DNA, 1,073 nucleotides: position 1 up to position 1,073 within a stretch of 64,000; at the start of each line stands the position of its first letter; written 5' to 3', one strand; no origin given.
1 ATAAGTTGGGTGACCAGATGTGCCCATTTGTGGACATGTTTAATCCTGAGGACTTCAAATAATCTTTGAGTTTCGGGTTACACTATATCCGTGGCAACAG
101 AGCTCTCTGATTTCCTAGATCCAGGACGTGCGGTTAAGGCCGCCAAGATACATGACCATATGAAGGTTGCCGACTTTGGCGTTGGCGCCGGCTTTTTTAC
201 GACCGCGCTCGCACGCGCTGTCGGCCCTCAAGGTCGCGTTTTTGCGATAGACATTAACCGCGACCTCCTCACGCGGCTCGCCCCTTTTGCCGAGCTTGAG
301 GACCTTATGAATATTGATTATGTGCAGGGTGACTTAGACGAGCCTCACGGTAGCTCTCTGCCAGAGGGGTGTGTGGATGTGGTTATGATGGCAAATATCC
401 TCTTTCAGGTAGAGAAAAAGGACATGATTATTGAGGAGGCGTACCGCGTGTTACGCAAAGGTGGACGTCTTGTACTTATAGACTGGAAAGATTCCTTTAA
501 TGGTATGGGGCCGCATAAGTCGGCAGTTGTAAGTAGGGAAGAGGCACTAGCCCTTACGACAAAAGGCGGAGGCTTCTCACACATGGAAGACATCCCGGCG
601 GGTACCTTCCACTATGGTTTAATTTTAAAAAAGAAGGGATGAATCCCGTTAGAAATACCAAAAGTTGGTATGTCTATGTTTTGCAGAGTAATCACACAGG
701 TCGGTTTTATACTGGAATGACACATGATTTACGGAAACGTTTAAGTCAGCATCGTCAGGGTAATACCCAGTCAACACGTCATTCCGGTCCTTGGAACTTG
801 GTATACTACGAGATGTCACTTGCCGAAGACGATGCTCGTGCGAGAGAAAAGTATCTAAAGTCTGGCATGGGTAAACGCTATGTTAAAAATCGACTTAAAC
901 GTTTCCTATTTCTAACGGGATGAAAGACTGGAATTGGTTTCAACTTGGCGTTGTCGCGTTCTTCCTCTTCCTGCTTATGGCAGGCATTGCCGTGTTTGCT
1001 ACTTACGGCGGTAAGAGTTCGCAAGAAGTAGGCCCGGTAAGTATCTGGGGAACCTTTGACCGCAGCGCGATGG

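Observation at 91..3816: Seven-gene translationally coupled operon: SAM-MTase, YhbQ-type GIY-YIG, TM-anchored MalE-like SBP and four diverged TrbC/VirB2-like pilin paralogs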

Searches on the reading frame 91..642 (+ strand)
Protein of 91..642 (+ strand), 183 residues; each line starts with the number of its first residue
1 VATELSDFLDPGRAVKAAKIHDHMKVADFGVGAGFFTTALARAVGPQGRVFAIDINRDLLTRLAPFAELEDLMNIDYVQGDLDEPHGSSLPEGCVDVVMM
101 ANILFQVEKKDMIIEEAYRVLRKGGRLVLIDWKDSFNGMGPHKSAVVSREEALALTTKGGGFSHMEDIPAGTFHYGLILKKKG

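Call 3: search_protein_families(library=pfam, proteins=[window:91-642:+], max_evalue=0.1)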
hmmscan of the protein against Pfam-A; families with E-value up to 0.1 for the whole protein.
window:91-642:+ (183 aa): 22 families
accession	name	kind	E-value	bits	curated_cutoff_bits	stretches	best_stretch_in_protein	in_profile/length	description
PF13847.12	Methyltransf_31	-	2e-16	60.4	27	1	20-133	1-113/145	Methyltransferase domain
PF08241.18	Methyltransf_11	-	2.9e-15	57.1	21.2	1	28-129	2-95/95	Methyltransferase domain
PF13649.12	Methyltransf_25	-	4.8e-15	56.5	27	1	26-125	1-97/97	Methyltransferase domain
PF01209.24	Ubie_methyltran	-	4.4e-11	43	20.1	1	22-132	47-154/233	ubiE/COQ5 methyltransferase family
PF08242.18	Methyltransf_12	-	2.9e-09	38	30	1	28-127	2-98/98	Methyltransferase domain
PF13489.12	Methyltransf_23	-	1.5e-06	28.5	27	1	16-136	16-123/164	Methyltransferase domain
PF00891.24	Methyltransf_2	-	2e-06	27.7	22.3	1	13-147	53-182/210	O-methyltransferase domain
PF05175.20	MTS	-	6.6e-06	26.3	23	1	9-130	16-139/170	Methyltransferase small domain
PF01135.25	PCMT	-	1.1e-05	25.8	20.3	1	17-81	68-132/210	Protein-L-isoaspartate(D-aspartate) O-methyltransferase (PCMT)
PF01728.25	FtsJ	-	0.00012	22.6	24.1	1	17-100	15-97/181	FtsJ-like methyltransferase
PF02390.23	Methyltransf_4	-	0.0012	18.8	24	1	25-85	4-63/173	Putative methyltransferase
PF01269.23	Fibrillarin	-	0.0012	18.5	27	1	15-131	64-176/227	Fibrillarin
PF02475.24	TRM5-TYW2_MTfase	-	0.003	18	28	1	14-125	28-131/164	TRM5/TYW2 methyltransferase domain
PF08704.16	GCD14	-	0.005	17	26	1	19-56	37-74/247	tRNA methyltransferase complex GCD14 subunit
PF13578.12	Methyltransf_24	-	0.012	16.9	26.3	1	29-129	3-102/105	Methyltransferase domain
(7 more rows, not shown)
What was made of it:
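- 91..642 (+): Class I SAM-dependent methyltransferase (183 aa, GTG start), cytoplasmic. It is the first gene of the conserved module. Pfam Methyltransf_31/11/25 (call 3).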

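Call 4: search_protein_families(library=ncbifam, proteins=[window:91-642:+], max_evalue=0.1)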
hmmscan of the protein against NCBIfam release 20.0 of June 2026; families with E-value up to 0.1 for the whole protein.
window:91-642:+ (183 aa): 54 families (the best 25 are shown)
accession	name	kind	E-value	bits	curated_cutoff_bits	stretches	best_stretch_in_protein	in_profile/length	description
NF008823.0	PRK11873.1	subfamily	2.6e-17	63.2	263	1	12-131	67-183/272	arsenite methyltransferase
NF041537.1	ArsM_AhpD_UU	exception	1.4e-16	60.3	510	1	11-131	65-182/345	arsenite methyltransferase/AhpD domain selenoprotein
NF041536.1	ArsM_DUF2284_UU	exception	7.2e-15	54.3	575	1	17-131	71-182/459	arsenite methyltransferase/DUF2284 domain selenoprotein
NF047649.1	MTase_UXPK_star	exception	2.5e-14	53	460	1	7-131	62-183/283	methyltransferase/UXPK-star double selenoprotein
NF001240.0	PRK00216.1-1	equivalog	5.3e-13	48.6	378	1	15-133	56-172/251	bifunctional demethylmenaquinone methyltransferase/2-methoxy-6-polyprenyl-1,4-benzoquinol methylase UbiE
NF040538.1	methyl_ArsM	equivalog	1.9e-10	40.4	500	2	25-76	64-119/356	arsinothricin biosynthesis methyltransferase ArsM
NF001242.0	PRK00216.1-3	equivalog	3.4e-10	39.8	351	1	19-132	67-178/258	bifunctional demethylmenaquinone methyltransferase/2-methoxy-6-polyprenyl-1,4-benzoquinol methylase UbiE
NF052510.1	methyltran_MpqE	exception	5.6e-10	39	335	1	13-133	37-155/234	methyl-plastoquinone biosynthesis methyltransferase MpqE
NF001244.0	PRK00216.1-5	equivalog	7.5e-10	38.5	216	1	14-134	40-158/236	bifunctional demethylmenaquinone methyltransferase/2-methoxy-6-polyprenyl-1,4-benzoquinol methylase UbiE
NF045667.1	MTase_DVU1556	equivalog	2.6e-09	36.9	155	1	13-132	13-122/213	DVU_1556 family methyltransferase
TIGR01983.1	UbiG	equivalog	2.7e-09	36.7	102.95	1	21-129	48-151/228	bifunctional 2-polyprenyl-6-hydroxyphenol methylase/3-demethylubiquinol 3-O-methyltransferase UbiG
TIGR01934.1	MenG_MenH_UbiE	subfamily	5e-09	35.8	158.35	1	13-134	30-146/223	ubiquinone/menaquinone biosynthesis methyltransferase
NF001243.0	PRK00216.1-4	equivalog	1.2e-08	34.6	235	1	14-131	39-153/237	demethylmenaquinone methyltransferase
NF043040.1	corrin_prot_MT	hypoth_equivalog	1.4e-08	34.4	180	1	18-131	36-149/216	corrinoid protein-associated methyltransferase CpaM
TIGR02469.1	CbiT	equivalog_domain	5.7e-08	33.1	78.3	1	16-129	13-120/124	precorrin-6Y C5,15-methyltransferase (decarboxylating) subunit CbiT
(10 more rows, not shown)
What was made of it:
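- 91..642 (+): All NCBIfam equivalogs score far below their cut-offs (call 4).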

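Call 49: search_solved_structures(query=window:91-639:+, max_evalue=0.001)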
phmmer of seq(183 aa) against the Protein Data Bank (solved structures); distinct sequences matched with E-value up to 0.001: 7.
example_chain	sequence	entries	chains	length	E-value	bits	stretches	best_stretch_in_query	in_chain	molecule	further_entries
3dh0_A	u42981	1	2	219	2.9e-16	63.4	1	7-176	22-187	SAM dependent methyltransferase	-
3i9f_A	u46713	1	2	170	7.2e-11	45.8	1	26-182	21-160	Putative type 11 methyltransferase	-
1vl5_A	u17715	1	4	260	4.5e-07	33.4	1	13-132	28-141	unknown conserved protein BH2331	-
8xt7_A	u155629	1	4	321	1.6e-05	28.4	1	25-132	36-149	Arsenite methyltransferase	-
5evj_A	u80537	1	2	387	7.6e-05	26.2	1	22-129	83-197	Arsenite methyltransferase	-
5f8c_A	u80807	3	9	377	0.00021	24.7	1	23-135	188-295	Methyltransferase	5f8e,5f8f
1xxl_A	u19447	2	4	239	0.00028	24.3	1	12-132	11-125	YcgJ protein | ycgJ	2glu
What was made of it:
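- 91..642 (+): The nearest solved structure is a generic SAM MTase, 3dh0, at 2.9e-16 (call 49).
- The methyltransferase has no specific family assignment (calls 4, 49).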

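Call 85: find_encoding_contigs(protein=window:91-639:+, flank=10000, max_places=6)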
Protein seq(183 aa) (183 aa): 4 contigs read that carry it; 2 places shown.
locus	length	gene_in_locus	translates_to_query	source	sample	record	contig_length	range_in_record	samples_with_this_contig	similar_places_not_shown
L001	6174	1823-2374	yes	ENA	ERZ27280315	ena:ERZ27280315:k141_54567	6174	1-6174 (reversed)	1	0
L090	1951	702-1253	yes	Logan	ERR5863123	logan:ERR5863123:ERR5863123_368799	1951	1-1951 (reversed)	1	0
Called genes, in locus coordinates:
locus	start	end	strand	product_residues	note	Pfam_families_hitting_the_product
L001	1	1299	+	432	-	?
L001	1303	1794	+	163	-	PF00293:NUDIX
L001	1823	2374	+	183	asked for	PF00891:Methyltransf_2 (weak), PF01135:PCMT (weak), PF13489:Methyltransf_23 (weak), PF01209:Ubie_methyltran, PF13847:Methyltransf_31, PF08241:Methyltransf_11, PF08242:Methyltransf_12, PF13649:Methyltransf_25, +1 more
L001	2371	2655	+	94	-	PF01541:GIY-YIG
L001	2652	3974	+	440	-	PF01547:SBP_bac_1, PF13416:SBP_bac_8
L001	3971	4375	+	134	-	PF18895:T4SS_pilin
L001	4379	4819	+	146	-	PF18895:T4SS_pilin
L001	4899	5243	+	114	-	PF18895:T4SS_pilin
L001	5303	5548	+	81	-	PF18895:T4SS_pilin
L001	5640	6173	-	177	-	?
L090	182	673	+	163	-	PF00293:NUDIX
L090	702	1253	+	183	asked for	PF00891:Methyltransf_2 (weak), PF01135:PCMT (weak), PF13489:Methyltransf_23 (weak), PF01209:Ubie_methyltran, PF13847:Methyltransf_31, PF08241:Methyltransf_11, PF08242:Methyltransf_12, PF13649:Methyltransf_25, +1 more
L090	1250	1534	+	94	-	PF01541:GIY-YIG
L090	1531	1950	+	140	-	?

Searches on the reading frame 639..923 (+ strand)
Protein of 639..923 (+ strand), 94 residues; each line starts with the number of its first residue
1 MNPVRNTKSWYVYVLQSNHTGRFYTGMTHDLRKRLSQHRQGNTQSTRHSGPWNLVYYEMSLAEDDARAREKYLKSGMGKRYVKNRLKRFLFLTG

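Call 3: search_protein_families(library=pfam, proteins=[window:639-923:+], max_evalue=0.1)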
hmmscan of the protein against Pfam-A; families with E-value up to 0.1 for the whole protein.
window:639-923:+ (94 aa): 5 families
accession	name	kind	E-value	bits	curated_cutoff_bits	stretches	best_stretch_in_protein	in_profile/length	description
PF01541.30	GIY-YIG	-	2.9e-15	56.8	22.6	1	10-76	2-71/78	GIY-YIG catalytic domain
PF10544.15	T5orf172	-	0.001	20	20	1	11-79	2-69/101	T5orf172 domain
PF07101.16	DUF1363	-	0.002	18.8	24.2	0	52-88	72-108/124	Protein of unknown function (DUF1363)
PF13455.12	MUG113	-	0.076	14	22.3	0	26-84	4-54/73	Meiotically up-regulated gene 113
PF20815.3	GIY_YIG_2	-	0.082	13.3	22.4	1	11-48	22-65/153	GIY-YIG catalytic domain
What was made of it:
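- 639..923 (+): Stand-alone GIY-YIG nuclease-family gene (94 aa). It is a lineage-specific insertion, not part of the conserved module. Pfam GIY-YIG 2.9e-15 (call 3).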

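Call 4: search_protein_families(library=ncbifam, proteins=[window:639-923:+], max_evalue=0.1)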
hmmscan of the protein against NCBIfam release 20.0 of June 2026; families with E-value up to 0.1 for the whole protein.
window:639-923:+ (94 aa): 2 families
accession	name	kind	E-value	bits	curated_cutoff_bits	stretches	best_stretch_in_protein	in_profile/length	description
TIGR01453.1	grpIintron_endo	subfamily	0.0016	18.5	56.05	1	12-47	4-39/215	group I intron endonuclease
NF005906.0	PRK07883.1-4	equivalog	0.043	12.2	495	1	12-47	218-253/563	DEDD exonuclease domain-containing protein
